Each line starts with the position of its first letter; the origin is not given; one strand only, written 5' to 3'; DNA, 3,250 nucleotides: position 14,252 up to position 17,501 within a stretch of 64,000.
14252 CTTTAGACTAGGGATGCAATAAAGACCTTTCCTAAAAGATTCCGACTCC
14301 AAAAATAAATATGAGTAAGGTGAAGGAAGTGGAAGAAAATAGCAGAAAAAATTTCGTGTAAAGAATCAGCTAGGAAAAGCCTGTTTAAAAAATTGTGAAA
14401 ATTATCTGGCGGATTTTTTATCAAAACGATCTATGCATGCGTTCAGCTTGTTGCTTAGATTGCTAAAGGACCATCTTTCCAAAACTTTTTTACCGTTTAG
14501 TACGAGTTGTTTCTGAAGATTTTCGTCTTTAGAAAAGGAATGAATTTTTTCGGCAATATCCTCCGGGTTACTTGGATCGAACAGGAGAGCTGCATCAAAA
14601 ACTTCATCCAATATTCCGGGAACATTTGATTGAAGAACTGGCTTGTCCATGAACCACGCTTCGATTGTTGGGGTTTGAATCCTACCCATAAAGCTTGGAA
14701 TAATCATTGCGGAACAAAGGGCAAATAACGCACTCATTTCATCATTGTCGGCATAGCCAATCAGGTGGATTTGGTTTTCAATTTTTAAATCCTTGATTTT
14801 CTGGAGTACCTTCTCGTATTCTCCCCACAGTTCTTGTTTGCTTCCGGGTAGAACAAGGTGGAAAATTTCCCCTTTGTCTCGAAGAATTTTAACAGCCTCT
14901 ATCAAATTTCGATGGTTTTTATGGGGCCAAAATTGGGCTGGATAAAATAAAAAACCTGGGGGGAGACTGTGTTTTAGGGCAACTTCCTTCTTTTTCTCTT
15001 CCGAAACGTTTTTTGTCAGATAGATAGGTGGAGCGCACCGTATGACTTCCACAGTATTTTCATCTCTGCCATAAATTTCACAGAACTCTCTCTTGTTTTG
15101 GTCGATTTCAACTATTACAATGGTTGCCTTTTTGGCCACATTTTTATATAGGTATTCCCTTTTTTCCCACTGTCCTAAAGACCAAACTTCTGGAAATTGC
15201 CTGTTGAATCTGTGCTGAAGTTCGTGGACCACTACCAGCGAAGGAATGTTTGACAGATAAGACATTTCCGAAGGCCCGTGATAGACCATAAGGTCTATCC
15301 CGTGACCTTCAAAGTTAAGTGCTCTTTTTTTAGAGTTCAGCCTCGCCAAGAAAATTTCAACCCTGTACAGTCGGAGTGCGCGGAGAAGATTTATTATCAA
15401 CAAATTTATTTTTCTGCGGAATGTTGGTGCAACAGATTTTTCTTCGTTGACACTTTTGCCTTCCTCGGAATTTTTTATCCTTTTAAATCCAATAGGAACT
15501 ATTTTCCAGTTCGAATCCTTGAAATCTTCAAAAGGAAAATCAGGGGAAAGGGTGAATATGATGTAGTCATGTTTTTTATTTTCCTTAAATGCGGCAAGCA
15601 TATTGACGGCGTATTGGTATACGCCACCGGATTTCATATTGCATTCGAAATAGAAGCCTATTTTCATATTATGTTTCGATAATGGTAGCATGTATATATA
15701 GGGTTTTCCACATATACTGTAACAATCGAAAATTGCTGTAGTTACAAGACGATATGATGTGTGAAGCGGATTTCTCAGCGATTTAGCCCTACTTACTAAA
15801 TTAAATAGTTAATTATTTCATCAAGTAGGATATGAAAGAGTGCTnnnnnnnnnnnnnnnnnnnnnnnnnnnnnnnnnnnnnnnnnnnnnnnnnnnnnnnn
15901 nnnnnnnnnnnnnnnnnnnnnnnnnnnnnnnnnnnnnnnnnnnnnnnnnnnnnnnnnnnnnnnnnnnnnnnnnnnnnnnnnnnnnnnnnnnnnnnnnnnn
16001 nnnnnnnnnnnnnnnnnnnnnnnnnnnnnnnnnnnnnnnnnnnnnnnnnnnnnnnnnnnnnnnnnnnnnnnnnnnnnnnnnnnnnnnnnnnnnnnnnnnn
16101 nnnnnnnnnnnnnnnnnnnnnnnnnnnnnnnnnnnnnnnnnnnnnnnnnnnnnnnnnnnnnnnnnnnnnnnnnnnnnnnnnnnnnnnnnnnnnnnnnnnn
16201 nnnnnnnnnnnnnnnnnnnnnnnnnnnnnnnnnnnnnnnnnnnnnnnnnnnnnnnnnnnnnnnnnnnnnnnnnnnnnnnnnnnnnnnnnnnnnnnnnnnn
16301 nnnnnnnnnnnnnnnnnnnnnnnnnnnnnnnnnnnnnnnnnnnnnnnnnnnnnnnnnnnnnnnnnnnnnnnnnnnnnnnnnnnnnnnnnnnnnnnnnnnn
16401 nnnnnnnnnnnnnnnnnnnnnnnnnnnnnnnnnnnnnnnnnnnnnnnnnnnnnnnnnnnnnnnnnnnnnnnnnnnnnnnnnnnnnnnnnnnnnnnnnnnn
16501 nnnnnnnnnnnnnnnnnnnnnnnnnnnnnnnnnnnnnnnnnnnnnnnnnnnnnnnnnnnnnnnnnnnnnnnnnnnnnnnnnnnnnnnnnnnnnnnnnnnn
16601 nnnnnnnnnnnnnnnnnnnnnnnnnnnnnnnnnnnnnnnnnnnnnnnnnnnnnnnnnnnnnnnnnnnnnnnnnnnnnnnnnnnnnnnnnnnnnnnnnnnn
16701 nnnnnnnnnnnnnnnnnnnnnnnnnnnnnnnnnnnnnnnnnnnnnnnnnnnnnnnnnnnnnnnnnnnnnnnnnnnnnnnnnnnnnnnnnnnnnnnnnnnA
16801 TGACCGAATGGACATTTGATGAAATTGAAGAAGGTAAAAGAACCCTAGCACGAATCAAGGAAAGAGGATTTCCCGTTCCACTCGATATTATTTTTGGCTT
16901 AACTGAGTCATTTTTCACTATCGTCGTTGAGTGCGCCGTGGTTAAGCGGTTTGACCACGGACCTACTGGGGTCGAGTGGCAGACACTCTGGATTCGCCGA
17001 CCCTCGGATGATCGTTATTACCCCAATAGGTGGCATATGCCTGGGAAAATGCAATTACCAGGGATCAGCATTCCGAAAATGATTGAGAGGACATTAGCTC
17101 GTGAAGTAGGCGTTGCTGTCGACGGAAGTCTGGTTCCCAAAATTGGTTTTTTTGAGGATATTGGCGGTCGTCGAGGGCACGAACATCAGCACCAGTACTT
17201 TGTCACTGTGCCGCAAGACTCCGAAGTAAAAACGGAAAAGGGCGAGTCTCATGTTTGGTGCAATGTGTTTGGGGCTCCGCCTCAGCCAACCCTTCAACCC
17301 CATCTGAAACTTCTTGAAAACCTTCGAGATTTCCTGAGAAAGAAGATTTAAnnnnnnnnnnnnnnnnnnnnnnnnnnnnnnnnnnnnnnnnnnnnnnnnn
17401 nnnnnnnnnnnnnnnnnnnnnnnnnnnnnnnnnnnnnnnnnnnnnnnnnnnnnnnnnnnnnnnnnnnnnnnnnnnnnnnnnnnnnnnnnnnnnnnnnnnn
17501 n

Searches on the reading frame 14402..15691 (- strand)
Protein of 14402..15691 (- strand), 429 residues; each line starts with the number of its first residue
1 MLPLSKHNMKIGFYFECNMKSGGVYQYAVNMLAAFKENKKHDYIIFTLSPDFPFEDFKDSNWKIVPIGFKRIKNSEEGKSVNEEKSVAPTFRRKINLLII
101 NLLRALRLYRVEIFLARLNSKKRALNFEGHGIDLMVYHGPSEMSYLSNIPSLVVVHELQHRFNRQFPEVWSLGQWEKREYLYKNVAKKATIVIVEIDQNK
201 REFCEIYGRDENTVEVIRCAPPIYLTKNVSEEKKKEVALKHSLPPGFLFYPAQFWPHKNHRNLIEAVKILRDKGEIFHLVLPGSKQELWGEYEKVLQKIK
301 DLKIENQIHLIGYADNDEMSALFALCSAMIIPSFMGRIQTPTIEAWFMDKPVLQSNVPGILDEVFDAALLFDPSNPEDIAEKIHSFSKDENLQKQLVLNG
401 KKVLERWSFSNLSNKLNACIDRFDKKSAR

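Call 9: search_protein_families(library=pfam, proteins=[window:14402-15691:-], max_evalue=0.0001)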
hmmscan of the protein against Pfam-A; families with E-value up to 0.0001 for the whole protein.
window:14402-15691:- (429 aa): 3 families
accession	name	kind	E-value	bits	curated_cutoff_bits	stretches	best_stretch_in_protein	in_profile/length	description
PF00534.26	Glycos_transf_1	-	8.7e-23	81.2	26.4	1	240-402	10-171/172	Glycosyl transferases group 1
PF13692.12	Glyco_trans_1_4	-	7.7e-17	62.3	27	1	249-387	5-140/142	Glycosyl transferases group 1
PF13439.12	Glyco_transf_4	-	2.1e-05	25.1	28.5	0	22-219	2-164/170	Glycosyltransferase Family 4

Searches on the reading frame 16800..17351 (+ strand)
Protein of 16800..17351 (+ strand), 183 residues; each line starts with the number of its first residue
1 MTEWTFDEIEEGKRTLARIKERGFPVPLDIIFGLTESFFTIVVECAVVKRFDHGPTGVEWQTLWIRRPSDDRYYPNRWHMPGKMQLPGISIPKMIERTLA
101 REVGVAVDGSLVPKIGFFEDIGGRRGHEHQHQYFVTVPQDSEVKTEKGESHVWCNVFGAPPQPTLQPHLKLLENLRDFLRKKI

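Call 9: search_protein_families(library=pfam, proteins=[window:16800-17351:+], max_evalue=0.0001)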
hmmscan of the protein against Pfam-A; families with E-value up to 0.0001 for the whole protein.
window:16800-17351:+ (183 aa): 0 families

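Call 72: search_protein_families(library=pfam, alignment_id=A3, max_evalue=0.1)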
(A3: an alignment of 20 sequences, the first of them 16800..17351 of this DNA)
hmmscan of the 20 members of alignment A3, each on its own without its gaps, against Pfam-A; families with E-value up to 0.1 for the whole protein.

A. member 1, window:16800-17351:+ (183 aa): 1 family
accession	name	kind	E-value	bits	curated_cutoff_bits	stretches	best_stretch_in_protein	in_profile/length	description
PF00293.34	NUDIX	-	0.0011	19.5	21.1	1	62-163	17-122/134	NUDIX domain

B. families by the number of members that match (of 20 scanned): 6 families
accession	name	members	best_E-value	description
PF00293.34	NUDIX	20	1.1e-11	NUDIX domain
PF14815.12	NUDIX_4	4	0.0095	NUDIX domain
PF07808.18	RED_N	1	0.026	RED-like protein N-terminal region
PF11224.13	DUF3023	1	0.031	Protein of unknown function (DUF3023)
PF18706.7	ISPD_C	1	0.052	D-ribitol-5-phosphate cytidylyltransferase C-terminal domain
PF22085.1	NorB_cytochrome_c-like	1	0.079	Nitric oxide reductase subunit B, cytochrome c-like domain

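Call 73: search_solved_structures(query=A3, max_evalue=1, show_alignments=3)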
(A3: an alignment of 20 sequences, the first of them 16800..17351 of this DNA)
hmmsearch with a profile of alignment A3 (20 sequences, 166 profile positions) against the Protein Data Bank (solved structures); distinct sequences matched with E-value up to 1: 107 (the best 60 are shown).
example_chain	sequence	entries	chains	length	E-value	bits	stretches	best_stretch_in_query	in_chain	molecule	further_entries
3hhj_A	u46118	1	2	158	2.8e-07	33.6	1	39-144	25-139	Mutator mutT protein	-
4v14_A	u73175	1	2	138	5e-07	32.8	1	47-131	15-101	MUTATOR MUTT PROTEIN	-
2yyh_A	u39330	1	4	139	1e-06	31.7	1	71-154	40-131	8-OXO-dGTPase domain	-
5wy6_E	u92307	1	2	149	1.7e-06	31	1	40-146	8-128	Nudix hydrolase 1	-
2fml_A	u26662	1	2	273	2.1e-06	30.7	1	45-145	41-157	MutT/nudix family protein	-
4kyx_A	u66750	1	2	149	4.7e-06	29.6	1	42-156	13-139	ADP-ribose pyrophosphatase MutT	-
5gp0_E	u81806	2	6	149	5.7e-06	29.3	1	40-146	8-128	Nudix hydrolase 1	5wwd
6dby_A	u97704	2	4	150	5.9e-06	29.3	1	40-146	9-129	Nudix hydrolase 1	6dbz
6fl4_A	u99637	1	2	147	6e-06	29.3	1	40-146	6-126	Nudix hydrolase 1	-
2i8t_A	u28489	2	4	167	1.9e-05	27.6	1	34-100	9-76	GDP-mannose mannosyl hydrolase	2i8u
2gt4_A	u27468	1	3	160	2.1e-05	27.5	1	34-101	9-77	GDP-mannose mannosyl hydrolase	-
1mut_A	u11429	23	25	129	2.6e-05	27.2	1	49-124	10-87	NUCLEOSIDE TRIPHOSPHATE PYROPHOSPHOHYDROLASE | Mutator mutT protein | 7,8-dihydro-8-oxoguanine-triphosphatase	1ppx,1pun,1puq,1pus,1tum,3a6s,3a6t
1rya_A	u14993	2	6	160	2.8e-05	27.1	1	34-100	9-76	GDP-mannose mannosyl hydrolase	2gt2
7syc_A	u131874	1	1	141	4.5e-05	26.4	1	50-126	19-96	7,8-dihydro-8-oxoguanine-triphosphatase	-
4dyw_A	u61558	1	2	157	0.0001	25.2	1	44-157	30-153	MutT/NUDIX family protein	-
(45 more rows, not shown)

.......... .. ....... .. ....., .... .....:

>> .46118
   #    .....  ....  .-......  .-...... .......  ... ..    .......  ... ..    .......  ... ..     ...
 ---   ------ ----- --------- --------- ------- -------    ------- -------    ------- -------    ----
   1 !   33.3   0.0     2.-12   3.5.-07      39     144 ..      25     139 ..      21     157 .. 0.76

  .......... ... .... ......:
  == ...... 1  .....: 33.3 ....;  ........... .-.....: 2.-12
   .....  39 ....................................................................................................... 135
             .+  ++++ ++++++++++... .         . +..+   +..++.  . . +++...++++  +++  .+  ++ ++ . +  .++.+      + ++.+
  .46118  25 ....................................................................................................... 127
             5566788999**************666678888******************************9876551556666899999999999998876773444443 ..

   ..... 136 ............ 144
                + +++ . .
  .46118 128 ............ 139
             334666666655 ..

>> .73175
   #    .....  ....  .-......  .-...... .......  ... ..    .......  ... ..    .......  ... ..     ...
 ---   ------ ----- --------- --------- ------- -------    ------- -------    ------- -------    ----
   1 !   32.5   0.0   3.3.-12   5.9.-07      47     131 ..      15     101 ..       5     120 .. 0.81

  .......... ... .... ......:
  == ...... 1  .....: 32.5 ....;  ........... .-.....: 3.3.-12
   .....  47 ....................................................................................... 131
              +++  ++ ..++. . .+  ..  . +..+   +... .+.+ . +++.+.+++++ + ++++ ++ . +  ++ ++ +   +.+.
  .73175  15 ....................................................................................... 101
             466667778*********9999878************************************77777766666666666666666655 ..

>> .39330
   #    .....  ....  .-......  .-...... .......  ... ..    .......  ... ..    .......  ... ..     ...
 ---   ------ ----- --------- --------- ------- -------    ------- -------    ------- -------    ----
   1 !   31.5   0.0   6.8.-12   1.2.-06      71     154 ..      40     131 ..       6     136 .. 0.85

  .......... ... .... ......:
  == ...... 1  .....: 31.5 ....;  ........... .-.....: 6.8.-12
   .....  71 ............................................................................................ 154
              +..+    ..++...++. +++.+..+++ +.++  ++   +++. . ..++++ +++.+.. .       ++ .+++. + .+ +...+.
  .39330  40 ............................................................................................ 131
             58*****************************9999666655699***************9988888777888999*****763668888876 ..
